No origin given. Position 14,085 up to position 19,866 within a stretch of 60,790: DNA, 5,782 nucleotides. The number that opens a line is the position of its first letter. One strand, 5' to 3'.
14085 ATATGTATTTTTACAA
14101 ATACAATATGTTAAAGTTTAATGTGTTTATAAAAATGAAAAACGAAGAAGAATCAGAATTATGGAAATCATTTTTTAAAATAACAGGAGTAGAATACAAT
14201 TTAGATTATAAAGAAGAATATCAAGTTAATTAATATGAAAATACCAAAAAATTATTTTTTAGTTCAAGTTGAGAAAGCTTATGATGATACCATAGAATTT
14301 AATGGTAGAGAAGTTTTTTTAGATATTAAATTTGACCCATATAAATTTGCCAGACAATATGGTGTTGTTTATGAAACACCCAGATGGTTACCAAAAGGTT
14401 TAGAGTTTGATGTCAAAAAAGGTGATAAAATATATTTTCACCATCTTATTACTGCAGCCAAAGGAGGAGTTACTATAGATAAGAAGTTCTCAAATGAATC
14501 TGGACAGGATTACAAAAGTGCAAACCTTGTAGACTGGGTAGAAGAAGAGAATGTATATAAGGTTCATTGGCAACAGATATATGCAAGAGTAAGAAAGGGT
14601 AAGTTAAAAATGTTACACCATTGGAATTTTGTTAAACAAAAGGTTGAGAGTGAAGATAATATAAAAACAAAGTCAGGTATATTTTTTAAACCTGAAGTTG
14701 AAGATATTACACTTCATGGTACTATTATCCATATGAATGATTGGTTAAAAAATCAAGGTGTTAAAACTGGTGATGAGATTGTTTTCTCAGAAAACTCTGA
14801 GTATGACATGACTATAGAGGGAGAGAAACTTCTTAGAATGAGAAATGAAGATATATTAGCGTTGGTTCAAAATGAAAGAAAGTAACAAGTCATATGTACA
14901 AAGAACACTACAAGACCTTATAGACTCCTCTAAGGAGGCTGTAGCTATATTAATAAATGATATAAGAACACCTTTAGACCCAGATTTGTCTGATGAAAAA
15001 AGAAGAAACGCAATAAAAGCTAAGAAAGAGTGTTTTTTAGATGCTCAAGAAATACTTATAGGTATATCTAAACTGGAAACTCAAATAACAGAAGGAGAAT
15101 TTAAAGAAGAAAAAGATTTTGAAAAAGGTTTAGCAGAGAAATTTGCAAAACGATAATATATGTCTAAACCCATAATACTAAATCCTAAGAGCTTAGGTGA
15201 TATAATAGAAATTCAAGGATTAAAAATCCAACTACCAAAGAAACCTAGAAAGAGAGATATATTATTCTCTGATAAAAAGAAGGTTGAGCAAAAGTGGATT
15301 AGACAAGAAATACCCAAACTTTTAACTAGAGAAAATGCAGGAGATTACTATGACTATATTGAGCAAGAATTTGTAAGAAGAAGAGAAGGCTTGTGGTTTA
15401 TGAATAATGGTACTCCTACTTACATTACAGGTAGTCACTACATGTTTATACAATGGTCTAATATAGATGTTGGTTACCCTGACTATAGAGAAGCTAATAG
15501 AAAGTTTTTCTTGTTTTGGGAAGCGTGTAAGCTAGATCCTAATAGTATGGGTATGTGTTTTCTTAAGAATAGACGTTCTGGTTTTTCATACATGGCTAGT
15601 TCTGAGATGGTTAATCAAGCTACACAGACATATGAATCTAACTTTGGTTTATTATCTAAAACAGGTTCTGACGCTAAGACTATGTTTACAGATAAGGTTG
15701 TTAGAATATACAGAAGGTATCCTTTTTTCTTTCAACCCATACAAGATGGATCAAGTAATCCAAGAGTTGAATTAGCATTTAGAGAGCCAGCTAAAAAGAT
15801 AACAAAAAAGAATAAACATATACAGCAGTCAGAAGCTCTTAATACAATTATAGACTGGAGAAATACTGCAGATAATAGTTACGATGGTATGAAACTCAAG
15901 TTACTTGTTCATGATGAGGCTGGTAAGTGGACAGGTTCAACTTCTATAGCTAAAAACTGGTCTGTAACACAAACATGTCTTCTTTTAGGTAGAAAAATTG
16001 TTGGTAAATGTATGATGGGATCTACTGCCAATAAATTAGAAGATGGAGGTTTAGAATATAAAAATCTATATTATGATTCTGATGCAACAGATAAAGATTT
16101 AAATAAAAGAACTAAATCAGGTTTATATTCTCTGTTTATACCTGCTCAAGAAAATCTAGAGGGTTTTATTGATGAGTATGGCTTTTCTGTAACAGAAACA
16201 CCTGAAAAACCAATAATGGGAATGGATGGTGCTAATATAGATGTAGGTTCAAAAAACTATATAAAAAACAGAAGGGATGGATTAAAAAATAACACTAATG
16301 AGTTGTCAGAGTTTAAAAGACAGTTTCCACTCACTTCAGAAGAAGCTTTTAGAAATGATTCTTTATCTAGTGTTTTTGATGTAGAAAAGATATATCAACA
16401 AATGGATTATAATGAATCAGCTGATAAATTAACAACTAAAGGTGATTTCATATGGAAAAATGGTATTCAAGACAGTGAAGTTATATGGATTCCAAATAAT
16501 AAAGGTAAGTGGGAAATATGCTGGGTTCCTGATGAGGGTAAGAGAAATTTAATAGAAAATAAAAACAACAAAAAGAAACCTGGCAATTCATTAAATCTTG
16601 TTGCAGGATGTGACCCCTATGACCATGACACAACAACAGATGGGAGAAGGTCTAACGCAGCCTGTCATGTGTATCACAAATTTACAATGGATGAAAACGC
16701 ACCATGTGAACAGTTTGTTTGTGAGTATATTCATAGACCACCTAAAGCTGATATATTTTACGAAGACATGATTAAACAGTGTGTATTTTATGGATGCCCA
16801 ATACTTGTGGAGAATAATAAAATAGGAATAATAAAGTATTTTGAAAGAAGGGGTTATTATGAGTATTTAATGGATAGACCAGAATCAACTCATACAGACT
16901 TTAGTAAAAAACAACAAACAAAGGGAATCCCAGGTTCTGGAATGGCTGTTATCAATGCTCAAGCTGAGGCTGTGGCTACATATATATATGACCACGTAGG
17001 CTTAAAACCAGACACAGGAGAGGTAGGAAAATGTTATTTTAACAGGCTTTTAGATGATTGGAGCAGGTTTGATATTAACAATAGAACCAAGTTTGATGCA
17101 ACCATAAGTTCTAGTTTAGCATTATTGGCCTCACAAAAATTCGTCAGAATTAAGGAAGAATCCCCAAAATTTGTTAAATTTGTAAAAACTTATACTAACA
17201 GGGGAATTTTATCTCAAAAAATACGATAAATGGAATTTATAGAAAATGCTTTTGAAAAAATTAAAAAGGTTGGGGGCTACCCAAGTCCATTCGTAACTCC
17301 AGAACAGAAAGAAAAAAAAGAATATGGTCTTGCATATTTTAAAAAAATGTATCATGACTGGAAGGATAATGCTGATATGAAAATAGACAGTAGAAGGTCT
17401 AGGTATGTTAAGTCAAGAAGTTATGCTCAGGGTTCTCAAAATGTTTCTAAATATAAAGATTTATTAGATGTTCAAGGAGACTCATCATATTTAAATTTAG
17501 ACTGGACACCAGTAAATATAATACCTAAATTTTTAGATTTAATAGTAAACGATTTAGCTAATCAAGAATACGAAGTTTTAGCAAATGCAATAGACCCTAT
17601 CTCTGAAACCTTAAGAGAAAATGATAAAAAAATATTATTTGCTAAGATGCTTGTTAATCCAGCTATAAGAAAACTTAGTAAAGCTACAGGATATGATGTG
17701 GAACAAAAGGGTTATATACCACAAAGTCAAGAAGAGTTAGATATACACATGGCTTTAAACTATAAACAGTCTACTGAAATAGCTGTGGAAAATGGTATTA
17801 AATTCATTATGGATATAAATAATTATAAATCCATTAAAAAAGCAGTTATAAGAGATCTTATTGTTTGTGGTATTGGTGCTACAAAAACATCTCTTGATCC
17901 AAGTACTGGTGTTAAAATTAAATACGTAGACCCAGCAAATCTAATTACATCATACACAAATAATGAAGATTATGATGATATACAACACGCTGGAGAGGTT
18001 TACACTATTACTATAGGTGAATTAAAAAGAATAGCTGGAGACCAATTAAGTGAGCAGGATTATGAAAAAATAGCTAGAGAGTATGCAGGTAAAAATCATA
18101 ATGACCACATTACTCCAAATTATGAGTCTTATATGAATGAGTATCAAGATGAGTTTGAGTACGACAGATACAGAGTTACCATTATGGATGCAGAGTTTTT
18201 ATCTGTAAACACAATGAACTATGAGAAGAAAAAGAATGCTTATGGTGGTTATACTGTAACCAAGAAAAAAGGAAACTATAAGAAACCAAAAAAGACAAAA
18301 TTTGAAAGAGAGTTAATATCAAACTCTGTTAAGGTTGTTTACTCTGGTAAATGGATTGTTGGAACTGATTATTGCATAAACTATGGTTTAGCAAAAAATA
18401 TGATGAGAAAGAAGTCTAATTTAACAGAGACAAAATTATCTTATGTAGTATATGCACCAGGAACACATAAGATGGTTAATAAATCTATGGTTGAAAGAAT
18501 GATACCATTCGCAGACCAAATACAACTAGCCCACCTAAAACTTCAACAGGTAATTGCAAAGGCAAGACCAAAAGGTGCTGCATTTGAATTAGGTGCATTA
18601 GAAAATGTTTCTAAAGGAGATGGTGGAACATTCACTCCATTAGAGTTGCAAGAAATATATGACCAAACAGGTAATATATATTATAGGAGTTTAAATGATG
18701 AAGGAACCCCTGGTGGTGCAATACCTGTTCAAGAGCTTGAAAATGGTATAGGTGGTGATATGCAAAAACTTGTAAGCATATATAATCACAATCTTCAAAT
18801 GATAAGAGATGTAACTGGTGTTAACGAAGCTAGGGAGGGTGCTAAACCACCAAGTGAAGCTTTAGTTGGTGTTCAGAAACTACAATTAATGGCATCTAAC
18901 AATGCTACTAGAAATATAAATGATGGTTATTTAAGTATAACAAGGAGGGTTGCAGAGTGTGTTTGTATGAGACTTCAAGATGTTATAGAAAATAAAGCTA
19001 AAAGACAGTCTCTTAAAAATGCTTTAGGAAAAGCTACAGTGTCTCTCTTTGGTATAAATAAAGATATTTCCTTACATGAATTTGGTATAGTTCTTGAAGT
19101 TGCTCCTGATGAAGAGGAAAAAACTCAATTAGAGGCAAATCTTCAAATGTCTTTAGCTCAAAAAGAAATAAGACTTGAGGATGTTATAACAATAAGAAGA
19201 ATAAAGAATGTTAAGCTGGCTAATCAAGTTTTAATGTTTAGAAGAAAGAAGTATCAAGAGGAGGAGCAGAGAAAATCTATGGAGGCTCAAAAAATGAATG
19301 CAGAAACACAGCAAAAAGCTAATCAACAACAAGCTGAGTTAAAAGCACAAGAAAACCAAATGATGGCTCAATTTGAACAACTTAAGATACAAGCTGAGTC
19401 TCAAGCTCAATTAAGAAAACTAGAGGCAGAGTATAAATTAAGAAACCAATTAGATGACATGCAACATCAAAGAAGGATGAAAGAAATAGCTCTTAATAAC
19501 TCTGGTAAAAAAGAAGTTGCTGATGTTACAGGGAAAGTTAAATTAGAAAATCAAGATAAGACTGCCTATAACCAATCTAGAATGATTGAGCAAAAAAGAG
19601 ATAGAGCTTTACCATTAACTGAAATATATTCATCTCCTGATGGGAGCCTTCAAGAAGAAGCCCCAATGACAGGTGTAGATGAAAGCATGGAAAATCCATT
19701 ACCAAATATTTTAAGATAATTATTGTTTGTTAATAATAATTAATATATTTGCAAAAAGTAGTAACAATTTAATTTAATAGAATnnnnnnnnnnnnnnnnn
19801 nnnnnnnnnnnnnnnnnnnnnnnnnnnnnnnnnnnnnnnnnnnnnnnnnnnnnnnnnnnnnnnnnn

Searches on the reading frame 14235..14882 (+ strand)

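Call 91: search_protein_families(library=pfam, proteins=[window:14235-14882:+], max_evalue=0.001)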
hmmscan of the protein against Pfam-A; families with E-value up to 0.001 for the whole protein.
window:14235-14882:+ (216 aa): 1 family
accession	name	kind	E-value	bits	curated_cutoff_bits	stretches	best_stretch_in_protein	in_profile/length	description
PF00166.26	Cpn10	-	3.2e-10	40.4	21.1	1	124-210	2-92/93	Chaperonin 10 Kd subunit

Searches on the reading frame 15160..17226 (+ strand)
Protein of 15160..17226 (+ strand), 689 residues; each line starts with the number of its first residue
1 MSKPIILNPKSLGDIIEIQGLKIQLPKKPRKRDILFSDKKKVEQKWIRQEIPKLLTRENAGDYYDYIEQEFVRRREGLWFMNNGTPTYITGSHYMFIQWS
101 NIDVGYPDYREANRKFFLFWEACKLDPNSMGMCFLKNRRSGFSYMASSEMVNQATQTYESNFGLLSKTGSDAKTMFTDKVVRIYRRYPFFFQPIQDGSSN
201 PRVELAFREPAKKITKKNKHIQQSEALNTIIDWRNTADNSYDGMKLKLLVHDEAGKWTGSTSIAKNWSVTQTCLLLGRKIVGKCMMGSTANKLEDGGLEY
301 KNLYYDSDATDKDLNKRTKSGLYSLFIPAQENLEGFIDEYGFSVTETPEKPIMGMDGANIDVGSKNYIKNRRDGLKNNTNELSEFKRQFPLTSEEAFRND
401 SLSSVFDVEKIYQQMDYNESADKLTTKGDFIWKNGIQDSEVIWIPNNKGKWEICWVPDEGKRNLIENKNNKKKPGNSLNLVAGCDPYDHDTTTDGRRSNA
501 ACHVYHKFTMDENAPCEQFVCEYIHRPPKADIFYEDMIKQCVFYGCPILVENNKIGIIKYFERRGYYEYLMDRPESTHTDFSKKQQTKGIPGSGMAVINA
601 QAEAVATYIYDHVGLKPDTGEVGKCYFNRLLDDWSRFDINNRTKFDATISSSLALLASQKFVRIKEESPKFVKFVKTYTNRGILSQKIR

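Call 31: search_protein_families(library=phrogs, proteins=[window:15160-17226:+], max_evalue=0.0001)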
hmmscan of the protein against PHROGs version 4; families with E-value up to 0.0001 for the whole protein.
window:15160-17226:+ (689 aa): 1 family
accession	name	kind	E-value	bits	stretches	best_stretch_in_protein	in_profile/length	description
phrog_6681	-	head and packaging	4e-166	555.5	1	12-687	27-754/758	terminase large subunit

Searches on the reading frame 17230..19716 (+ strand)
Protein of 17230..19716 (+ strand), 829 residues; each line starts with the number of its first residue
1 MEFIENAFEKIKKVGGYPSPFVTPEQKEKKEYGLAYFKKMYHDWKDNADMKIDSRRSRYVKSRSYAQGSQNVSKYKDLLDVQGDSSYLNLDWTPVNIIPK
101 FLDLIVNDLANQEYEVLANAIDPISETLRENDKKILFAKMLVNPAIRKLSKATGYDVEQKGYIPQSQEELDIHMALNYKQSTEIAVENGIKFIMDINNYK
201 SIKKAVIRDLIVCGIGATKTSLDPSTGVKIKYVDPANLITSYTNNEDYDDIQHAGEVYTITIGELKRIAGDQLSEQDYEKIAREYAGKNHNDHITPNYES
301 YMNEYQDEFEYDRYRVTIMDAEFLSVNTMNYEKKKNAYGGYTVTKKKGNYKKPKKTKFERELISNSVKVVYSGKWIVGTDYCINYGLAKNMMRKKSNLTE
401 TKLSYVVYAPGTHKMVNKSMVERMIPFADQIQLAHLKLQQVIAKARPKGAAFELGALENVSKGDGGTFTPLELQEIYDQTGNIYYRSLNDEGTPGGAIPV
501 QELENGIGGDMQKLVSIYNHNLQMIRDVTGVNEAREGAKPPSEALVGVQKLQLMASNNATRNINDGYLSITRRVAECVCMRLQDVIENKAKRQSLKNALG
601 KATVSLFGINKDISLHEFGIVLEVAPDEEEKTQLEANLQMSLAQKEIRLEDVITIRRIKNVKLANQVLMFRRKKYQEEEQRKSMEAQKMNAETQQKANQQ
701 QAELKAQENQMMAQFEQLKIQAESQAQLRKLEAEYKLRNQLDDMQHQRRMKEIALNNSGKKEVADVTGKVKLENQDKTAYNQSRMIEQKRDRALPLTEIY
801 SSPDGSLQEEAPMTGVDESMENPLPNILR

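Call 31: search_protein_families(library=phrogs, proteins=[window:17230-19716:+], max_evalue=0.0001)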
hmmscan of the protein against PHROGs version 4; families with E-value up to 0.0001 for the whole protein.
window:17230-19716:+ (829 aa): 2 families
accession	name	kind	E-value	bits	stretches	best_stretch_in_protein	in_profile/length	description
phrog_6547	-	head and packaging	3.4e-135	453.1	1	17-790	9-811/827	portal protein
phrog_156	-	head and packaging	8.6e-16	58.5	1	189-762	103-642/681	portal protein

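Call 43: search_dna_similar(query=window:17230-19716:+, collection=phages, mode=protein, max_rows=20)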
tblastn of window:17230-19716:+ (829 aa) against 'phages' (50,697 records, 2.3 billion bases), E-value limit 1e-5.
Records with a match: 87; places in all: 87; records where one place covers at least 80% of the query: 85.
Best place of each record, by identity: <60% 87.
By first word of the organism name: Flavobacterium 68; Cellulophaga 15; Tenacibaculum 2; Caudoviricetes 1; Maribacter 1.
By host as written in the record: Flavobacterium sp. BAL314 68; Cellulophaga sp. HaHa_2_95 4; Cellulophaga baltica NN016038 2; Cellulophaga baltica #19 2; Cellulophaga baltica NN016046 2; Cellulophaga baltica #13 2; Cellulophaga baltica #18 2; Tenacibaculum sp. AHE14PA 2; and 3 more.
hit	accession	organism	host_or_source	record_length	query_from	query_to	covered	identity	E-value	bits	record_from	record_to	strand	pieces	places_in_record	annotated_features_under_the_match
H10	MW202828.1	Caudoviricetes sp.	Manatee Spring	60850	16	807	96%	35.4%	2e-131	439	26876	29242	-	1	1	P22 like portal protein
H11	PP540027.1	Maribacter phage Panino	Maribacter halichondriae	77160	16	705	83%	37.7%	2e-113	387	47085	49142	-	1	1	portal protein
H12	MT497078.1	Flavobacterium phage vB_FspP_elemoE_10-3D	Flavobacterium sp. BAL314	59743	17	812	96%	31.0%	3e-101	351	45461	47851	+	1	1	structural protein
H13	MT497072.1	Flavobacterium phage vB_FspP_elemoE_6-9C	Flavobacterium sp. BAL314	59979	17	812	96%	31.0%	3e-101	351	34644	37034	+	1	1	structural protein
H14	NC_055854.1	Flavobacterium phage vB_FspP_elemoE_6-9C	Flavobacterium sp. BAL314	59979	17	812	96%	31.0%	3e-101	351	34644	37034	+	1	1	portal protein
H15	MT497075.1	Flavobacterium phage vB_FspP_elemoA_1-9A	Flavobacterium sp. BAL314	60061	17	812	96%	31.0%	3e-101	351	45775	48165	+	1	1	structural protein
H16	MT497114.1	Flavobacterium phage vB_FspP_elemoA_7-3A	Flavobacterium sp. BAL314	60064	17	812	96%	31.0%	3e-101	351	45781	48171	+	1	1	structural protein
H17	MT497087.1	Flavobacterium phage vB_FspP_elemoA_13-1B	Flavobacterium sp. BAL314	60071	17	812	96%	31.0%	3e-101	351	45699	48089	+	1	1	structural protein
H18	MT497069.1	Flavobacterium phage vB_FspP_elemoA_15-9B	Flavobacterium sp. BAL314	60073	17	812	96%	31.0%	3e-101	351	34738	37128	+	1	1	structural protein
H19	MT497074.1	Flavobacterium phage vB_FspP_elemoA_1-5B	Flavobacterium sp. BAL314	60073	17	812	96%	31.0%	3e-101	351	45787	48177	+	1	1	structural protein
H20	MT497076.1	Flavobacterium phage vB_FspP_elemoA_1-9B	Flavobacterium sp. BAL314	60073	17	812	96%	31.0%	3e-101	351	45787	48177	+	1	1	structural protein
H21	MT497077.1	Flavobacterium phage vB_FspP_elemoA_1-9C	Flavobacterium sp. BAL314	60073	17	812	96%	31.0%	3e-101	351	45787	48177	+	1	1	structural protein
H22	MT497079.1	Flavobacterium phage vB_FspP_elemoA_10-9A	Flavobacterium sp. BAL314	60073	17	812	96%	31.0%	3e-101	351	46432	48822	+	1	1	structural protein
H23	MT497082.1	Flavobacterium phage vB_FspP_elemoA_11-9B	Flavobacterium sp. BAL314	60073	17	812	96%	31.0%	3e-101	351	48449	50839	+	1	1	structural protein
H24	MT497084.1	Flavobacterium phage vB_FspP_elemoA_12-1B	Flavobacterium sp. BAL314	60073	17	812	96%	31.0%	3e-101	351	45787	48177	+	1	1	structural protein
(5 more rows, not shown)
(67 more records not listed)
